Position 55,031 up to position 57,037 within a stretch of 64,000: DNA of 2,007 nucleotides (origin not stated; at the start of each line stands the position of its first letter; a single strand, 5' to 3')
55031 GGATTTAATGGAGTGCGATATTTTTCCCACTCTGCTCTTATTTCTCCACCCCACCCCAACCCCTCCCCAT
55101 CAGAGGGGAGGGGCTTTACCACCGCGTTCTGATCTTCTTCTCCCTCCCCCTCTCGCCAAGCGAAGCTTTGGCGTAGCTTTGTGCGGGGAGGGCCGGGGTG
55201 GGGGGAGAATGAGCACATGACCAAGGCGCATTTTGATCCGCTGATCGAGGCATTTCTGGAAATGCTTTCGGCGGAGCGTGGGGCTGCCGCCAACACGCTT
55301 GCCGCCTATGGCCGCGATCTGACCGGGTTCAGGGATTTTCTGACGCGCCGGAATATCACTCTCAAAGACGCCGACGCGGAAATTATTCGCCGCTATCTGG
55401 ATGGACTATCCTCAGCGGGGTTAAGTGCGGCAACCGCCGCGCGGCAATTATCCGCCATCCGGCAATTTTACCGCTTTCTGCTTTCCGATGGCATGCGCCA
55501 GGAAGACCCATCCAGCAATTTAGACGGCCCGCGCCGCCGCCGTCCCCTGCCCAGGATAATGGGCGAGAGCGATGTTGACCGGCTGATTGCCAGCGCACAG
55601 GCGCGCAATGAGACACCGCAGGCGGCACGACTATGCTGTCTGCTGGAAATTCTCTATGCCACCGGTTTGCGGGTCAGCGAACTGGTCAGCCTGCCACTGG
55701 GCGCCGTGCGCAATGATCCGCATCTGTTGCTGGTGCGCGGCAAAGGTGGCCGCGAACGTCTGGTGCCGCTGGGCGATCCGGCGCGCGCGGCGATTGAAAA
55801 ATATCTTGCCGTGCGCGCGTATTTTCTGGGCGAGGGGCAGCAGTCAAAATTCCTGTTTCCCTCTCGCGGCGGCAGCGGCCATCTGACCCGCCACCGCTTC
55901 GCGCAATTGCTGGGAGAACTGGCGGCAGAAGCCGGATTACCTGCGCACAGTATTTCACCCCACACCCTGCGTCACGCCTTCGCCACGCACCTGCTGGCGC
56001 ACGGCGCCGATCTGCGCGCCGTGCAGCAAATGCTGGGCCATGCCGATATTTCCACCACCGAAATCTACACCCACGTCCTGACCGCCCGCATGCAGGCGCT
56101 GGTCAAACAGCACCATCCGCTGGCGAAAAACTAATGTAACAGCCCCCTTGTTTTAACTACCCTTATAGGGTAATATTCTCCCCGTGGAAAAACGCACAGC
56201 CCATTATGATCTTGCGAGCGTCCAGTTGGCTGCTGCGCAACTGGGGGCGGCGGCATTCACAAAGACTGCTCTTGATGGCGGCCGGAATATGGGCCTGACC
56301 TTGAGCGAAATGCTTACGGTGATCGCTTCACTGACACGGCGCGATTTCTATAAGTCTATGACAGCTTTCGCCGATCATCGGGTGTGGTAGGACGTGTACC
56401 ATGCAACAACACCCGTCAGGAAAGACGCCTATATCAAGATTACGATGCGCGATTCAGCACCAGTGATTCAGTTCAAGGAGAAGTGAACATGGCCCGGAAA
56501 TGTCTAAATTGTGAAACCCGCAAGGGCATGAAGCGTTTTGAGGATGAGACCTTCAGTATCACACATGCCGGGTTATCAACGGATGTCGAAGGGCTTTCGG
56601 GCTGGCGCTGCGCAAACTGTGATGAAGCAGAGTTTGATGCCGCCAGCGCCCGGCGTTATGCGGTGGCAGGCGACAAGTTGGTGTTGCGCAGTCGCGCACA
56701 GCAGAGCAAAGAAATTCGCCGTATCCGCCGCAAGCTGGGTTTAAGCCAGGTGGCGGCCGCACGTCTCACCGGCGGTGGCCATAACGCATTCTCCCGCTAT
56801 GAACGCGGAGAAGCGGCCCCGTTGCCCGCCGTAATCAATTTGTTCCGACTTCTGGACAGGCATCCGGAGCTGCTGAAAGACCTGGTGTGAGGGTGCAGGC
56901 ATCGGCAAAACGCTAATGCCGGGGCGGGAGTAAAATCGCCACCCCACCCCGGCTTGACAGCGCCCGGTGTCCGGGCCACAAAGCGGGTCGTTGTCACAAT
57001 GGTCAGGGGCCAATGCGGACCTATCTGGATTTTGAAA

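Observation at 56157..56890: mqsR/mqsA toxin-antitoxin locus with the toxin knocked out by a nonsense codon exactly at the catalytic Gln, and the antitoxin/regulator plus operator intact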

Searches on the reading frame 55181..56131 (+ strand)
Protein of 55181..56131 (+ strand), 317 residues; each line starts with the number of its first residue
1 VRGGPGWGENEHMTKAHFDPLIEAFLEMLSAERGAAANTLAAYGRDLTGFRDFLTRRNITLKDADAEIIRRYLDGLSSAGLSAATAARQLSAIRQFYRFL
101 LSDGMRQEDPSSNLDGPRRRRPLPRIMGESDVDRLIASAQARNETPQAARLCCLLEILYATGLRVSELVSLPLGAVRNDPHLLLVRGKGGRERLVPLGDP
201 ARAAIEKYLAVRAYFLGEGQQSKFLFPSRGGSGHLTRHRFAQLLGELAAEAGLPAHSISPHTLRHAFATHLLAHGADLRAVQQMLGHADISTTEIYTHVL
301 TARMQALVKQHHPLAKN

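Call 5: search_protein_families(library=pfam, proteins=[window:55181-56131:+], max_evalue=0.01)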
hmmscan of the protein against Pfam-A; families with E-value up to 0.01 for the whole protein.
window:55181-56131:+ (317 aa): 4 families
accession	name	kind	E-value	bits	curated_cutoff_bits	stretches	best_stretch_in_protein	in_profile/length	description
PF00589.27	Phage_integrase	-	1.2e-42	146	27.1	1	128-301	4-170/172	Phage integrase family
PF02899.23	Phage_int_SAM_1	-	3.7e-22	78.8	22.3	1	22-102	1-81/83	Phage integrase, N-terminal SAM-like domain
PF13495.12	Phage_int_SAM_4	-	7e-06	26.8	27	1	21-103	1-81/85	Phage integrase, N-terminal SAM-like domain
PF13102.12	Phage_int_SAM_5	-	7.1e-05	23.6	22.3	1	27-110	8-92/98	Phage integrase SAM-like domain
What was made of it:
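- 55217..56134 (+): xerD (tyrosine recombinase), the upstream boundary of the locus. The likely true start is ATG 55217 (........), as in L002. Pfam Phage_integrase plus Phage_int_SAM_1 (call 5).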

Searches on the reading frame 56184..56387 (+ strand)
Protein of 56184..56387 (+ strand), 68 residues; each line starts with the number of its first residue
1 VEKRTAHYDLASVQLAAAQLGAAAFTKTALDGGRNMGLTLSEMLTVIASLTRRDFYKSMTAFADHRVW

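Call 5: search_protein_families(library=pfam, proteins=[window:56184-56387:+], max_evalue=0.01)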
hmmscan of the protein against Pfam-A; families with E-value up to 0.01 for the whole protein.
seq(68 aa): 1 family
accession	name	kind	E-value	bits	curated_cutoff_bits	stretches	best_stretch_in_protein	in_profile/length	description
PF15723.11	MqsR_toxin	-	4.1e-18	66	26.2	1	5-68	1-64/95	Motility quorum-sensing regulator, toxin of MqsA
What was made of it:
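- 56184..56486 (+): mqsR toxin pseudogene: 100 codons plus the TGA stop, GTG start, interrupted by one nonsense codon. Pfam PF15723 covers profile 1-95 across the stop (call 5).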

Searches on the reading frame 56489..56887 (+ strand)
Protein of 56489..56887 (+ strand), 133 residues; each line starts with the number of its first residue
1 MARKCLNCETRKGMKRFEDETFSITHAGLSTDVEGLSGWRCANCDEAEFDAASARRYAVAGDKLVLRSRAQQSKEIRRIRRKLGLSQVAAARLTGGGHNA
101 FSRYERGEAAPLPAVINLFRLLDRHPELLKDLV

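Call 5: search_protein_families(library=pfam, proteins=[window:56489-56887:+], max_evalue=0.01)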
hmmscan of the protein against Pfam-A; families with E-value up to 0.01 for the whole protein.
window:56489-56887:+ (133 aa): 3 families
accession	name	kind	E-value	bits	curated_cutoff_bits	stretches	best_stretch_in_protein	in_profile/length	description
PF15731.11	MqsA_antitoxin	-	1.1e-27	97.2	30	1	4-132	2-130/131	Antitoxin component of bacterial toxin-antitoxin system, MqsA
PF13560.12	HTH_31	-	4.9e-09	36.8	27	1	75-131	5-63/64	Helix-turn-helix domain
PF01381.28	HTH_3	-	3.7e-05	24.1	23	1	76-115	1-40/55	Helix-turn-helix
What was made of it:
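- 56489..56890 (+): mqsA antitoxin and HTH repressor, intact (133 aa). It has an N-terminal Zn-ribbon (C5, C8, C41, C44) and a C-terminal HTH domain. Pfam PF15731 E 1.1e-27 and HTH_31 (call 5).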

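Call 7: search_solved_structures(query=window:56489-56887:+, show_alignments=2)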
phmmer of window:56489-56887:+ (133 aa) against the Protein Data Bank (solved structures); distinct sequences matched with E-value up to 0.001: 3.
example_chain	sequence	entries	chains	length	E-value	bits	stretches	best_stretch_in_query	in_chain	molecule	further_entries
3gn5_A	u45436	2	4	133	2.2e-19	73.3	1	5-132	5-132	HTH-type transcriptional regulator MQSA (YGIT/b3021) | Uncharacterized HTH-type transcriptional regulator ygiT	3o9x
2kz8_A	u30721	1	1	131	2.4e-19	73.2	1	5-132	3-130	Uncharacterized HTH-type transcriptional regulator ygiT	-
3fmy_A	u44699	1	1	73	1.1e-15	61.3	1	75-132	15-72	HTH-type transcriptional regulator MQSA (ygiT/b3021)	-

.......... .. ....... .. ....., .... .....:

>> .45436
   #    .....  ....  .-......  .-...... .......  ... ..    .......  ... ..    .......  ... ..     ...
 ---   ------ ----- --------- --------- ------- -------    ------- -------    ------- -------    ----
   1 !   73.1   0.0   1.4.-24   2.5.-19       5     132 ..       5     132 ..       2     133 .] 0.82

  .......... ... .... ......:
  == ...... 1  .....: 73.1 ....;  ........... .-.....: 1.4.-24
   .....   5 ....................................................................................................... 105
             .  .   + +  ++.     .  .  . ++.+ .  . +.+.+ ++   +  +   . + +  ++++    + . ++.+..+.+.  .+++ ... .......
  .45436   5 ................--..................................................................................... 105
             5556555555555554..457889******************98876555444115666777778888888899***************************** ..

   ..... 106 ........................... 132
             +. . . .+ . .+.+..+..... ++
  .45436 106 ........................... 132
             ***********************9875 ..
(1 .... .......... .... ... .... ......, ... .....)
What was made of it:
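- On MqsA antitoxin (Pfam PF15731): 3GN5 E 2e-19 (call 7). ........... aligns with E. coli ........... (call 7).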

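Call 9: find_related_loci(query=window:56489-56887:+, collection=genome_contigs, flank=4000)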
Query window:56489-56887:+ (133 aa) in genome_contigs; peptide patterns used: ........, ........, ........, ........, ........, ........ (x = any residue, [..] = any of these).
599 stretches matched a pattern (row limit reached: there are more); 256 encode a relative of the query (tblastn E <= 1e-3); the best 80 are kept; 80 distinct loci.
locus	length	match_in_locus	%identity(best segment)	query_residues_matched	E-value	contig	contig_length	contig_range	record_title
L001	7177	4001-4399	81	1-133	3e-73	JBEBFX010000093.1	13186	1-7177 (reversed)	MAG: Alphaproteobacteria bacterium isolate ASF_7 NODE_2724_length_13186_cov_3.196684, whole genome shotgun sequence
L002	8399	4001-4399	88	1-133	2e-72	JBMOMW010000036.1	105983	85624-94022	MAG: Pseudomonadota bacterium isolate Betzabe_MAG060 MAG060_36, whole genome shotgun sequence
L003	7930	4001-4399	80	1-133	5e-71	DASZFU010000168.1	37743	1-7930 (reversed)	MAG TPA_asm: Candidatus Angelobacter sp. isolate SMAG_U6530 k141_2363634, whole genome shotgun sequence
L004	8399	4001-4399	80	1-133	1e-70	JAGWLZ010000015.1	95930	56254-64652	MAG: Alphaproteobacteria bacterium isolate REEB197 contig-150_265, whole genome shotgun sequence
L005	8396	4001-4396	80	1-132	6e-70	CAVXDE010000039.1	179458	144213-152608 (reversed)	MAG: uncultured Alphaproteobacteria bacterium isolate MFD04428.bin.1.20 genome assembly, contig: contig_59151, whole gen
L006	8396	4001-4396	81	1-132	1e-69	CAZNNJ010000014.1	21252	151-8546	MAG TPA_asm: uncultured Rhodospirillales bacterium isolate binchicken_co185_32 genome assembly, contig: NODE_3292_length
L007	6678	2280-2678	79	1-133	2e-69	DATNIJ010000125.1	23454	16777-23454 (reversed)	MAG TPA_asm: Alphaproteobacteria bacterium isolate SMAG_U11370 k141_94765, whole genome shotgun sequence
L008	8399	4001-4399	78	1-133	2e-69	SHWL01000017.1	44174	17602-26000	MAG: Acetobacteraceae bacterium isolate Baikal-deep-G65 BACOMB-C3502, whole genome shotgun sequence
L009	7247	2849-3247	79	1-133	2e-69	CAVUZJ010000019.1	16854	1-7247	MAG: uncultured proteobacterium isolate MFD05512.bin.1.28 genome assembly, contig: contig_46733, whole genome shotgun se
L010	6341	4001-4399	76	1-133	2e-69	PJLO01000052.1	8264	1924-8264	MAG: Acidobacteria bacterium isolate Tolsyn NODE_6916, whole genome shotgun sequence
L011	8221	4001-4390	81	3-132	2e-68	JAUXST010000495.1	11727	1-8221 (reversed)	MAG: Reyranella sp. isolate C13_concoct.bin.131 C13_k141_273336, whole genome shotgun sequence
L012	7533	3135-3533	77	1-133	4e-68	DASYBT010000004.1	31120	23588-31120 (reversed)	MAG TPA_asm: Rhizomicrobium sp. isolate SMAG_U4914 k141_2023605, whole genome shotgun sequence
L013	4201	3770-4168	77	1-133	2e-67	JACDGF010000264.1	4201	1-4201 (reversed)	MAG: Caulobacteraceae bacterium isolate MGR_bin405 SD2908_NODE_10716_length_4201_cov_1.047128, whole genome shotgun sequ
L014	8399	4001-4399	77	1-133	2e-66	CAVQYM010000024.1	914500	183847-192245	MAG: uncultured Acidobacteriota bacterium isolate MFD03726.bin.2.19 genome assembly, contig: contig_37537, whole genome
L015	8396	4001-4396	75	1-132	6e-66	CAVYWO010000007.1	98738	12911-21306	MAG: uncultured Alphaproteobacteria bacterium isolate MFD01248.bin.2.46 genome assembly, contig: contig_43587, whole gen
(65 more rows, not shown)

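Call 10: list_cluster_members(proteins=[window:56489-56887:+, window:56184-56387:+, window:57013-57969:+, window:56394-56483:+])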
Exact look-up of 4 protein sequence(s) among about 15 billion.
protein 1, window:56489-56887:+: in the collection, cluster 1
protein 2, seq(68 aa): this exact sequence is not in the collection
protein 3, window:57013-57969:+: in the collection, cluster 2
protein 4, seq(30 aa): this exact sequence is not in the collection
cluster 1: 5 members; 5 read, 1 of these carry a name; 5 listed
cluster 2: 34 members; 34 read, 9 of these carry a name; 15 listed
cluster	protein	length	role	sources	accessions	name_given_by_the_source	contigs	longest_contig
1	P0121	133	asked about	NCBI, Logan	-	-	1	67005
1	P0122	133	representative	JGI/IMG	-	HTH-type transcriptional regulator / antitoxin MqsA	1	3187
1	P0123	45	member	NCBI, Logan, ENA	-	-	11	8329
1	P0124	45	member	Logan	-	-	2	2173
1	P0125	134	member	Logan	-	-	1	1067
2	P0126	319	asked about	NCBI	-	-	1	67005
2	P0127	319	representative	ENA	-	-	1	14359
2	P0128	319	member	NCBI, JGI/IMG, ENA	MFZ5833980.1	MAG: acetyl-CoA carboxylase carboxyltransferase subunit alpha [Pseudomonadota bacterium]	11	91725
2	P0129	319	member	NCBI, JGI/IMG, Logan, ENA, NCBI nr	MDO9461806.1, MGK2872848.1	MAG: acetyl-CoA carboxylase carboxyltransferase subunit alpha [Alphaproteobacteria ... | acetyl-CoA carboxylase carboxyltransferase subunit alpha [Alphaproteobacteria bacterium]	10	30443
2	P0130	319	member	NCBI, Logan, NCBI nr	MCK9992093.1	MAG: acetyl-CoA carboxylase carboxyl transferase subunit alpha [Alphaproteobacteria ... | acetyl-CoA carboxylase carboxyl transferase subunit alpha [Alphaproteobacteria bacterium]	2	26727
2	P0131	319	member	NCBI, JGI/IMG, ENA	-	acetyl-CoA carboxylase carboxyl transferase subunit alpha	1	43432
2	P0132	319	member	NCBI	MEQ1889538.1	MAG: acetyl-CoA carboxylase carboxyltransferase subunit alpha [Alphaproteobacteria ...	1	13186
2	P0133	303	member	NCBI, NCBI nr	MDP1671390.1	MAG: acetyl-CoA carboxylase carboxyltransferase subunit alpha, partial ... | acetyl-CoA carboxylase carboxyltransferase subunit alpha [Alphaproteobacteria bacterium]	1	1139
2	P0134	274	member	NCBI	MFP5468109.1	MAG: acetyl-CoA carboxylase carboxyltransferase subunit alpha, partial ...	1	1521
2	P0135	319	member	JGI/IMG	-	acetyl-CoA carboxylase carboxyl transferase subunit alpha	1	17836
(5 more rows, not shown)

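Call 12: find_encoding_contigs(protein=window:56489-56887:+, flank=3000, max_places=10)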
Protein window:56489-56887:+ (133 aa): 1 contig read that carries it; 1 place shown.
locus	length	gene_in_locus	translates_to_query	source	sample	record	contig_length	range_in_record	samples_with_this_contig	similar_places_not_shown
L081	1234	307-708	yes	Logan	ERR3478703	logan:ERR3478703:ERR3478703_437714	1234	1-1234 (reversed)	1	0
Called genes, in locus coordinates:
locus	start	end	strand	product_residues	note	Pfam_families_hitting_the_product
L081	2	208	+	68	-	?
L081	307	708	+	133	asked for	PF15731:MqsA_antitoxin, PF13560:HTH_31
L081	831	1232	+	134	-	?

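Call 23: find_encoding_contigs(protein=P0122, flank=3000)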
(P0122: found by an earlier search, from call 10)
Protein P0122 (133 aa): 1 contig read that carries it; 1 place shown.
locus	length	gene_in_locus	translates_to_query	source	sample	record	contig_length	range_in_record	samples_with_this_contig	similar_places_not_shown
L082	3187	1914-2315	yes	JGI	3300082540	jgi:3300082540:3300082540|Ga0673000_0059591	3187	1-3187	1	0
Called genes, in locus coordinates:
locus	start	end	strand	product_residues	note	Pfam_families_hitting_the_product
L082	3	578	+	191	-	?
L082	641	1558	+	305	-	PF02899:Phage_int_SAM_1, PF13495:Phage_int_SAM_4 (weak), PF00589:Phage_integrase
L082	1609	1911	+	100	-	PF15723:MqsR_toxin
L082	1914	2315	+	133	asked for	PF15731:MqsA_antitoxin, PF13560:HTH_31, PF01381:HTH_3 (weak)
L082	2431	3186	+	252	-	?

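Call 24: find_encoding_contigs(protein=P0125, flank=3000)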
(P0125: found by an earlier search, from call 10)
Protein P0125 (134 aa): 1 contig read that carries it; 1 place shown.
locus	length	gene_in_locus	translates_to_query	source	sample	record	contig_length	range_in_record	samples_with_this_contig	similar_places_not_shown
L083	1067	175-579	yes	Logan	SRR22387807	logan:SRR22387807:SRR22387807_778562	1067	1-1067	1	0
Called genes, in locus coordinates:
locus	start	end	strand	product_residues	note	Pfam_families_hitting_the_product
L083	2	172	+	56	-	?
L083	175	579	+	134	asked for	PF15731:MqsA_antitoxin, PF13560:HTH_31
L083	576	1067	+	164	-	?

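Call 25: find_encoding_contigs(protein=P0123, flank=4000, max_places=10)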
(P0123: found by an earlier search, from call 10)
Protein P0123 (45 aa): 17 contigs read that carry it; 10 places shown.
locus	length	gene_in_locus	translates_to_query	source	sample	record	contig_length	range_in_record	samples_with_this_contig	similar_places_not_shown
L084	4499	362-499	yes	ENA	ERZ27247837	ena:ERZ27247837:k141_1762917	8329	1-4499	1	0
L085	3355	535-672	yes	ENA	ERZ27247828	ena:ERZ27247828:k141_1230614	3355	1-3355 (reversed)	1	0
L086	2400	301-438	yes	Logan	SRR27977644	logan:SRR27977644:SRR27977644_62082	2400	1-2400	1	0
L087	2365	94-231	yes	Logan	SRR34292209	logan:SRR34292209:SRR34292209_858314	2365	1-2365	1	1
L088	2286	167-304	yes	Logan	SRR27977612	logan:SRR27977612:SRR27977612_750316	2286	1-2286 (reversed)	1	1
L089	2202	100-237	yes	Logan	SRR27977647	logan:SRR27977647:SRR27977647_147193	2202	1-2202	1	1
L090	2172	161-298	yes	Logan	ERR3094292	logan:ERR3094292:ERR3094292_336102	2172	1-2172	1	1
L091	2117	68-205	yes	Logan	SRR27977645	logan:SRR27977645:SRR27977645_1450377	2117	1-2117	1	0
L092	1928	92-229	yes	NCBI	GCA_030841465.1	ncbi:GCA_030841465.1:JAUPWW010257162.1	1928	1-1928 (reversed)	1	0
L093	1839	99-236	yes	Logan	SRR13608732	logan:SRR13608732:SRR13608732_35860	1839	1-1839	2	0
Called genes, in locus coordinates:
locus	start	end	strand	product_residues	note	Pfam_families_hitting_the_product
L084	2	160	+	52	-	?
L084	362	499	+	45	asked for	-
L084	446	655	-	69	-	-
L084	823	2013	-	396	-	PF00999:Na_H_Exchanger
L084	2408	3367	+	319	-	PF03255:ACCA, PF01039:Carboxyl_trans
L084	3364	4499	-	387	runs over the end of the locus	PF13489:Methyltransf_23, PF01209:Ubie_methyltran, PF13847:Methyltransf_31, PF08242:Methyltransf_12 (weak), PF13649:Methyltransf_25, PF08241:Methyltransf_11, PF13847:Methyltransf_31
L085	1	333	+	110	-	?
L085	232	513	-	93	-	-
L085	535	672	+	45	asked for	-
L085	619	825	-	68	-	-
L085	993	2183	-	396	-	PF00999:Na_H_Exchanger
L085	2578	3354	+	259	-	?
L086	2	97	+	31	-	?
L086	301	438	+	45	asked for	-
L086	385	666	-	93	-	-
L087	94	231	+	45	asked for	-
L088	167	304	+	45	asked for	-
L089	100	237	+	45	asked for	-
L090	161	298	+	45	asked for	-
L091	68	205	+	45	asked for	-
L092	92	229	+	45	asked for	-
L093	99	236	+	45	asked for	-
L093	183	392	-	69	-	-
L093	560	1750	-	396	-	PF00999:Na_H_Exchanger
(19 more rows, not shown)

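Call 39: find_related_loci(query=window:56489-56887:+, collection=metagenome_contigs, flank=2500)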
Query window:56489-56887:+ (133 aa) in metagenome_contigs; peptide patterns used: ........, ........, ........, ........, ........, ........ (x = any residue, [..] = any of these).
600 stretches matched a pattern (row limit reached: there are more); 313 encode a relative of the query (tblastn E <= 1e-3); the best 80 are kept; 80 distinct loci.
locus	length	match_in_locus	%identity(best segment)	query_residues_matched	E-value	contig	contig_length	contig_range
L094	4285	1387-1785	86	1-133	9e-76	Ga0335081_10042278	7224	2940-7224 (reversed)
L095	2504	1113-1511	83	1-133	2e-75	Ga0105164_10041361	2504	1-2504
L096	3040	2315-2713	84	1-133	8e-75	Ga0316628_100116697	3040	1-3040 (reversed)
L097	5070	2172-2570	81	1-133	6e-73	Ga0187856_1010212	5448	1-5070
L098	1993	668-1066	80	1-133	9e-75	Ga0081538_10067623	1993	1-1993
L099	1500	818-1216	82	1-133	6e-76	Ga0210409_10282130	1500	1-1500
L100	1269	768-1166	82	1-133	5e-77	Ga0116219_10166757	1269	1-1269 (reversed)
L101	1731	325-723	82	1-133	2e-75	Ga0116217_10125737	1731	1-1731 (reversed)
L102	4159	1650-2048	83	1-133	1e-72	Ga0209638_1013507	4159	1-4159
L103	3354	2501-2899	83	1-133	4e-72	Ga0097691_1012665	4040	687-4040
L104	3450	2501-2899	82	1-133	9e-72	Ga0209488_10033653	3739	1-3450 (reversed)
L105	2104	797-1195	82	1-133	8e-74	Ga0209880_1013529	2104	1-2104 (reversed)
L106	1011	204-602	80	1-133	9e-77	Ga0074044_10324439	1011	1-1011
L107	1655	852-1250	80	1-133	1e-74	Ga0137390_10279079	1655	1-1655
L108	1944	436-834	82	1-133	2e-73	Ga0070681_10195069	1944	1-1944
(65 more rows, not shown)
